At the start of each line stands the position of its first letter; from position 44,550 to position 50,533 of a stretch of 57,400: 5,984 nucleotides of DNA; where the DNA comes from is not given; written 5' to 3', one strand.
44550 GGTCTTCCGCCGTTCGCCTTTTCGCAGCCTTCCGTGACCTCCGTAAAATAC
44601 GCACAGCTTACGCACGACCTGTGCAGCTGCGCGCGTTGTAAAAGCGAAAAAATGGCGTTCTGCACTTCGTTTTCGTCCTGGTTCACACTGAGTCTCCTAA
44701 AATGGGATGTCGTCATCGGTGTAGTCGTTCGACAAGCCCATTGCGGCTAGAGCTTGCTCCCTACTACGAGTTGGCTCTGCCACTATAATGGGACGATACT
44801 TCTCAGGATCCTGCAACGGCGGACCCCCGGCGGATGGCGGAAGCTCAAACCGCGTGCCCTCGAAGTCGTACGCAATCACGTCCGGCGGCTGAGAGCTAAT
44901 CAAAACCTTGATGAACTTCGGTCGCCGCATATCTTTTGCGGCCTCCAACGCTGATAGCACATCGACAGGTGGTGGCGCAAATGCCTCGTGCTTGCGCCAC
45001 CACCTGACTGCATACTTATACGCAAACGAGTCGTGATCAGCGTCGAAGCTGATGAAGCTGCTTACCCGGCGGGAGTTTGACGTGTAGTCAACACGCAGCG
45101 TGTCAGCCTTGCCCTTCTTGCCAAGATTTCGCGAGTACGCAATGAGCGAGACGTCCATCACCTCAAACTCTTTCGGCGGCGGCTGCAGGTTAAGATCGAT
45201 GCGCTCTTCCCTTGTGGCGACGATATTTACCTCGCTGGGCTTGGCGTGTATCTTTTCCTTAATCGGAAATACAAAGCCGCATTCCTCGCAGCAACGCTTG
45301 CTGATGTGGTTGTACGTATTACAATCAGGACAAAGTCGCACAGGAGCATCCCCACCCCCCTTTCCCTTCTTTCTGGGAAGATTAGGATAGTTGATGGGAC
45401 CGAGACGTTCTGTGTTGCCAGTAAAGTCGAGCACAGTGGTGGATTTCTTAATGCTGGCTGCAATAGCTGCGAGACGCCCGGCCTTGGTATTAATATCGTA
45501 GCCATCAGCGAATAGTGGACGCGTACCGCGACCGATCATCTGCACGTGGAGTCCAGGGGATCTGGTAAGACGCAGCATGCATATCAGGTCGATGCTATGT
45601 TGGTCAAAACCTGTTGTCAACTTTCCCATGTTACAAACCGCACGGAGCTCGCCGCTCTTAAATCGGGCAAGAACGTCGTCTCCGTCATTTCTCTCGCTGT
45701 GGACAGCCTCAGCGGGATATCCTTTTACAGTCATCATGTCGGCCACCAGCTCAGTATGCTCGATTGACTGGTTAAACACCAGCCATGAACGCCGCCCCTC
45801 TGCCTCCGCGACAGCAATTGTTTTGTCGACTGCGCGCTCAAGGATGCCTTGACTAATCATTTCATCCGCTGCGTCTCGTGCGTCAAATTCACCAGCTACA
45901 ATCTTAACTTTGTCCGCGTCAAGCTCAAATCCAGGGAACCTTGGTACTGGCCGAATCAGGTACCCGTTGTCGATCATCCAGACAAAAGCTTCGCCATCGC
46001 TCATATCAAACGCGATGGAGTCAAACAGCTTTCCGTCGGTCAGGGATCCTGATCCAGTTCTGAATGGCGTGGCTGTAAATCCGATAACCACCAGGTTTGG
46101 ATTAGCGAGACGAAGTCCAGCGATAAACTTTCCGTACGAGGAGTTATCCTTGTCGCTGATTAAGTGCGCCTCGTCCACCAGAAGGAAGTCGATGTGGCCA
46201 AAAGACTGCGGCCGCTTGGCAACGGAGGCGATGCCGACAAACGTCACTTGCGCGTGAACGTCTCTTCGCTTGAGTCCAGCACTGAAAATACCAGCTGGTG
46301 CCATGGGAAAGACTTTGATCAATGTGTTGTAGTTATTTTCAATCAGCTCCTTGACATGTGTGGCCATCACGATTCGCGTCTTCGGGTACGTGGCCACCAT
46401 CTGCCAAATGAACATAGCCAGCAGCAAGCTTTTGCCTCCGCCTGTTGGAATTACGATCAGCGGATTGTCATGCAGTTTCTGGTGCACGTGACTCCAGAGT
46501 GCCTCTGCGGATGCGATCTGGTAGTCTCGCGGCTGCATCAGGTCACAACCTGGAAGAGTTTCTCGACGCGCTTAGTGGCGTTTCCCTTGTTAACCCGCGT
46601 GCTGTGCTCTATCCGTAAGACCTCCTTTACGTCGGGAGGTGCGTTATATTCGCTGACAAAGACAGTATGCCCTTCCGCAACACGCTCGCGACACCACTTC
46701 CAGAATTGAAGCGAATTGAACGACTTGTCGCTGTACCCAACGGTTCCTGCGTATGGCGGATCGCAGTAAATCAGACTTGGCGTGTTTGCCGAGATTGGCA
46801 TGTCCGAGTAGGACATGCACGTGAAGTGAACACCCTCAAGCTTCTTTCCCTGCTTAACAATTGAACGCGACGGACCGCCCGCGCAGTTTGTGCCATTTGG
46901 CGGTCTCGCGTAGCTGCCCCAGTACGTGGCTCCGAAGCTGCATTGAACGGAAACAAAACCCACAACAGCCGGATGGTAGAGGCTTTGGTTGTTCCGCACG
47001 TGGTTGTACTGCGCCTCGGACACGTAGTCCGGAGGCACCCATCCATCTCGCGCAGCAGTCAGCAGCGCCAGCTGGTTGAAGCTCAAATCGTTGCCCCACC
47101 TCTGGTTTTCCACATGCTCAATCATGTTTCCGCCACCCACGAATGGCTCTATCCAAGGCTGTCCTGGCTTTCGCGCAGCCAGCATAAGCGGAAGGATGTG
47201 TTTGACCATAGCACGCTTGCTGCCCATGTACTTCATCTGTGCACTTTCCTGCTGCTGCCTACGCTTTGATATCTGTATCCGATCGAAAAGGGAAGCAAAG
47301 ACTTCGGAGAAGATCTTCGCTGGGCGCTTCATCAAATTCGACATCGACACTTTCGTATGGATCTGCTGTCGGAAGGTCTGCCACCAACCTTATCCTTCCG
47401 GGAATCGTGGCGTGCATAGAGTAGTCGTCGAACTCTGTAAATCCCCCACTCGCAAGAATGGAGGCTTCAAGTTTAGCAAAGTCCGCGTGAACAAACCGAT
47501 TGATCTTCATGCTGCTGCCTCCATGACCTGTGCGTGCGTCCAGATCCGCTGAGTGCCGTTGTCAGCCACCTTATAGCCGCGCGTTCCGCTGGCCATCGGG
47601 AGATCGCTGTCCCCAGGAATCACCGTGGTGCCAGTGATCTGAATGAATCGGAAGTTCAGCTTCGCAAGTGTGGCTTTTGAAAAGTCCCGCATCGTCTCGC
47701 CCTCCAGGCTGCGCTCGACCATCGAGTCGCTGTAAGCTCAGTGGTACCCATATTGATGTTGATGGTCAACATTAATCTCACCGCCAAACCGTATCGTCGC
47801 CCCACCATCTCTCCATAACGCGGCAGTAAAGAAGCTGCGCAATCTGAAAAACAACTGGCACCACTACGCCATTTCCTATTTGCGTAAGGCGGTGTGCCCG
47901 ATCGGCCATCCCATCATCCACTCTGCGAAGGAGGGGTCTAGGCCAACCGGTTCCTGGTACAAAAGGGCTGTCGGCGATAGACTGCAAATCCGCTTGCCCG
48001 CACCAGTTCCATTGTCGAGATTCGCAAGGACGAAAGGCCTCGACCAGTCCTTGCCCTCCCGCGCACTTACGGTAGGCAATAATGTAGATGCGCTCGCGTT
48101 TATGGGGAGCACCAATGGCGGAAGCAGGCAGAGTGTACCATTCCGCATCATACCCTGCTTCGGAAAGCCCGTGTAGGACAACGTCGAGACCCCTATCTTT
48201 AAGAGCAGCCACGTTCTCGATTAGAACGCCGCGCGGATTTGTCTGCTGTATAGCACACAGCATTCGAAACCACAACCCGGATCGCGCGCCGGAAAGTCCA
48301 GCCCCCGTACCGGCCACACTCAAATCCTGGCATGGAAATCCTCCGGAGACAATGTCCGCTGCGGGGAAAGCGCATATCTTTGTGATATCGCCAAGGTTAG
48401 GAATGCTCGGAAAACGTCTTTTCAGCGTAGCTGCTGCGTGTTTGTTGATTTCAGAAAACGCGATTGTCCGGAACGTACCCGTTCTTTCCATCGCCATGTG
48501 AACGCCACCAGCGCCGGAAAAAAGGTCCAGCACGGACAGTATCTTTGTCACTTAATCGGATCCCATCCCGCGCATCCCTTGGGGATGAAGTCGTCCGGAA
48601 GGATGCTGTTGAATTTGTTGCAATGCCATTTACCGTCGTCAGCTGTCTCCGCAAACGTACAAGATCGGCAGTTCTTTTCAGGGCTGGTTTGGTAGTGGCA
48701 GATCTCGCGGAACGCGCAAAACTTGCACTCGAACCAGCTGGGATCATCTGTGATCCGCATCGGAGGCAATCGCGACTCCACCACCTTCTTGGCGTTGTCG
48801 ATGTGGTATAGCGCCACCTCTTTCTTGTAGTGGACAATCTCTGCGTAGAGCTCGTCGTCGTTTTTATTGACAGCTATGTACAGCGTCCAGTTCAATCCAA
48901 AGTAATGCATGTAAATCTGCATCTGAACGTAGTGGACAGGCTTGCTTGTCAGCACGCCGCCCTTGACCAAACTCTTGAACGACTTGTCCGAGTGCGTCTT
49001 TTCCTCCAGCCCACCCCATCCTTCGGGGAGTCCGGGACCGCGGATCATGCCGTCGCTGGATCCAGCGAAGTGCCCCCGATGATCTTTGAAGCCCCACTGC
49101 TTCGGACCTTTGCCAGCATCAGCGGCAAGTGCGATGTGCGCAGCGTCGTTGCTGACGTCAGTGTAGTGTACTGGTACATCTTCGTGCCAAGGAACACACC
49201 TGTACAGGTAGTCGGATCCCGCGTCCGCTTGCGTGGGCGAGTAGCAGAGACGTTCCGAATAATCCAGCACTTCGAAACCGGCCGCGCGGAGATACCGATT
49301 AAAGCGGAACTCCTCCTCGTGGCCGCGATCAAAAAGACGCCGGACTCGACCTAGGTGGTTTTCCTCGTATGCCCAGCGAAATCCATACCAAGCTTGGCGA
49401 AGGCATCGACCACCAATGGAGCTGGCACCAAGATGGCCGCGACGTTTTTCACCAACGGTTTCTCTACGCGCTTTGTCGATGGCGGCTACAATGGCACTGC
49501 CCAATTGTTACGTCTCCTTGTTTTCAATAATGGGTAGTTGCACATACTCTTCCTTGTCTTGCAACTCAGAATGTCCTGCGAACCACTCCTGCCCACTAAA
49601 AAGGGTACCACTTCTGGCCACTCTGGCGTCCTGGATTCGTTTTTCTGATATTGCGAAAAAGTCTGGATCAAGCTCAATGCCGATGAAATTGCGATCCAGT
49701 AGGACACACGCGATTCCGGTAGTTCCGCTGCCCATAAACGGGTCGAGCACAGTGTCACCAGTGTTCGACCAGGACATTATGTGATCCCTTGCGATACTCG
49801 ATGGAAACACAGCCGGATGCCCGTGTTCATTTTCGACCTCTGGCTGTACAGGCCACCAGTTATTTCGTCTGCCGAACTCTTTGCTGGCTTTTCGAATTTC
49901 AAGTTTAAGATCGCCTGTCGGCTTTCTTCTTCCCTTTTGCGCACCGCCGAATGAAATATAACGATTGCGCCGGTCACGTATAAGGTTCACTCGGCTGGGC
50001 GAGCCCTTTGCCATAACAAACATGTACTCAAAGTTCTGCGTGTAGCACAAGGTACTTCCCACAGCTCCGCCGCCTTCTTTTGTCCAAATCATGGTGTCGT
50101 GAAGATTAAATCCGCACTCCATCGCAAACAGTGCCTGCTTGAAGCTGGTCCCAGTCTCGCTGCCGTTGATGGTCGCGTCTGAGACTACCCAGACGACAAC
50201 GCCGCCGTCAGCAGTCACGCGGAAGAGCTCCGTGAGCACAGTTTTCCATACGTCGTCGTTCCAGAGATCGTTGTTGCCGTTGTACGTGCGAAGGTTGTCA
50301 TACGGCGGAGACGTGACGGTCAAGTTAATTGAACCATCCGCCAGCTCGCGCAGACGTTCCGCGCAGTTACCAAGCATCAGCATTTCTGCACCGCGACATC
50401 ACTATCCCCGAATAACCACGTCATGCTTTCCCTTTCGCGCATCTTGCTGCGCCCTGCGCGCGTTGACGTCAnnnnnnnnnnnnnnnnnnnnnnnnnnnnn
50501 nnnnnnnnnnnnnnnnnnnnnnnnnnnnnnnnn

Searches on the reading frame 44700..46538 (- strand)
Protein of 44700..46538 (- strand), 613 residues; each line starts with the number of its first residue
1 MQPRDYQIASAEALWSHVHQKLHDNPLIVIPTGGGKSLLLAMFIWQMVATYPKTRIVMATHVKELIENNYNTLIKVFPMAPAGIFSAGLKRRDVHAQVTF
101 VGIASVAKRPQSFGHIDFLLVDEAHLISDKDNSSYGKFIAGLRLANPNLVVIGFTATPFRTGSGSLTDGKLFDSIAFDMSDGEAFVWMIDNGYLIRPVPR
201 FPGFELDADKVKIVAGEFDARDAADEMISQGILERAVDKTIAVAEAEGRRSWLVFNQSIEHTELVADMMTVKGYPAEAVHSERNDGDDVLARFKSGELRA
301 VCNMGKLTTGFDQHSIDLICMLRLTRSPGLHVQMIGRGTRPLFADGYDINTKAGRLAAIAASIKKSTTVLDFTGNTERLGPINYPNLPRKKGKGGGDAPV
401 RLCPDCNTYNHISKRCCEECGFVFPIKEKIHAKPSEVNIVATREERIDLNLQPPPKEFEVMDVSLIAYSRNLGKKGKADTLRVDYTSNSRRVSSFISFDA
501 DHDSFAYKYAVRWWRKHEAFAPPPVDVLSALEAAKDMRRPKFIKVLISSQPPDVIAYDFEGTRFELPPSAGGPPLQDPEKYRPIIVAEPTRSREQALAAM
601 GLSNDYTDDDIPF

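Call 85: search_protein_families(library=phrogs, proteins=[window:44700-46538:-], max_evalue=0.0001)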
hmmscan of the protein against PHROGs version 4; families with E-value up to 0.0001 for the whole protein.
window:44700-46538:- (613 aa): 2 families
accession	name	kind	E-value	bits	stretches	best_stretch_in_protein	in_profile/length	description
phrog_16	-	DNA, RNA and nucleotide metabolism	2.1e-75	255.6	1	1-458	271-660/986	DNA helicase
phrog_16694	-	unknown function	2.9e-07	29.8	0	281-340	599-659/1010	-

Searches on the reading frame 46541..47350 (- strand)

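Call 85: search_protein_families(library=phrogs, proteins=[window:46541-47350:-], max_evalue=0.0001)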
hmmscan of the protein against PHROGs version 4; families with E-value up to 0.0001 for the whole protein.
window:46541-47350:- (270 aa): 2 families
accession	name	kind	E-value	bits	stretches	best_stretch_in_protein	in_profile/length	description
phrog_56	-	other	5.5e-33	116.1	1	39-266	65-320/647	DNA methyltransferase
phrog_1996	-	other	4e-07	31.1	1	162-238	25-105/150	DNA methyltransferase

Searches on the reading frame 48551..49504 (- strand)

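Call 85: search_protein_families(library=phrogs, proteins=[window:48551-49504:-], max_evalue=0.0001)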
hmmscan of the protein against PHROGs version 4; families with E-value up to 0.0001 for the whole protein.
window:48551-49504:- (318 aa): 3 families
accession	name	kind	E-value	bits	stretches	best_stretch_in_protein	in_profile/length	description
phrog_1990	-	DNA, RNA and nucleotide metabolism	2e-89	300.8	1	3-317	15-284/290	Cas4-domain exonuclease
phrog_1706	-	DNA, RNA and nucleotide metabolism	2.3e-09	38.1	1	54-277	81-250/293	CRISPR/Cas system associated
phrog_434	-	DNA, RNA and nucleotide metabolism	3.8e-06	27.3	1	143-240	140-231/372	RecE-like recombination exonuclease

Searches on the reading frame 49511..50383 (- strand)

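Call 85: search_protein_families(library=phrogs, proteins=[window:49511-50383:-], max_evalue=0.0001)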
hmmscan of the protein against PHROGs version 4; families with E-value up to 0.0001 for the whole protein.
window:49511-50383:- (291 aa): 12 families
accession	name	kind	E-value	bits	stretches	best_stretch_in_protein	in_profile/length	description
phrog_67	-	other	4.4e-59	202.2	1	2-254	126-347/743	DNA methyltransferase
phrog_498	-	other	2e-28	100.3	1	10-273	214-443/633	DNA methyltransferase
phrog_3008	-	other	3.1e-20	73.5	1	176-253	135-214/244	DNA methyltransferase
phrog_18293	-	other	9.9e-20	71.7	1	185-258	42-115/119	methyltransferase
phrog_6025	-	other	6.6e-14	52.9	1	2-105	14-113/192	DNA methyltransferase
phrog_8769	-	other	8.7e-14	52.1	1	210-255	13-58/71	methyltransferase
phrog_23148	-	unknown function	3.4e-13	51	1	184-253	80-149/165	-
phrog_6952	-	other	1.1e-11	45.9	1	188-253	113-178/181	DNA methyltransferase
phrog_18146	-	other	1.7e-11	44.7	1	190-240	50-101/452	DNA methyltransferase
phrog_12517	-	unknown function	1.8e-11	44.8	1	204-273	101-168/316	-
phrog_23085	-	unknown function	1.2e-08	35.7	1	185-253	40-108/138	-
phrog_16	-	DNA, RNA and nucleotide metabolism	7.6e-08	32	1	197-265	856-925/986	DNA helicase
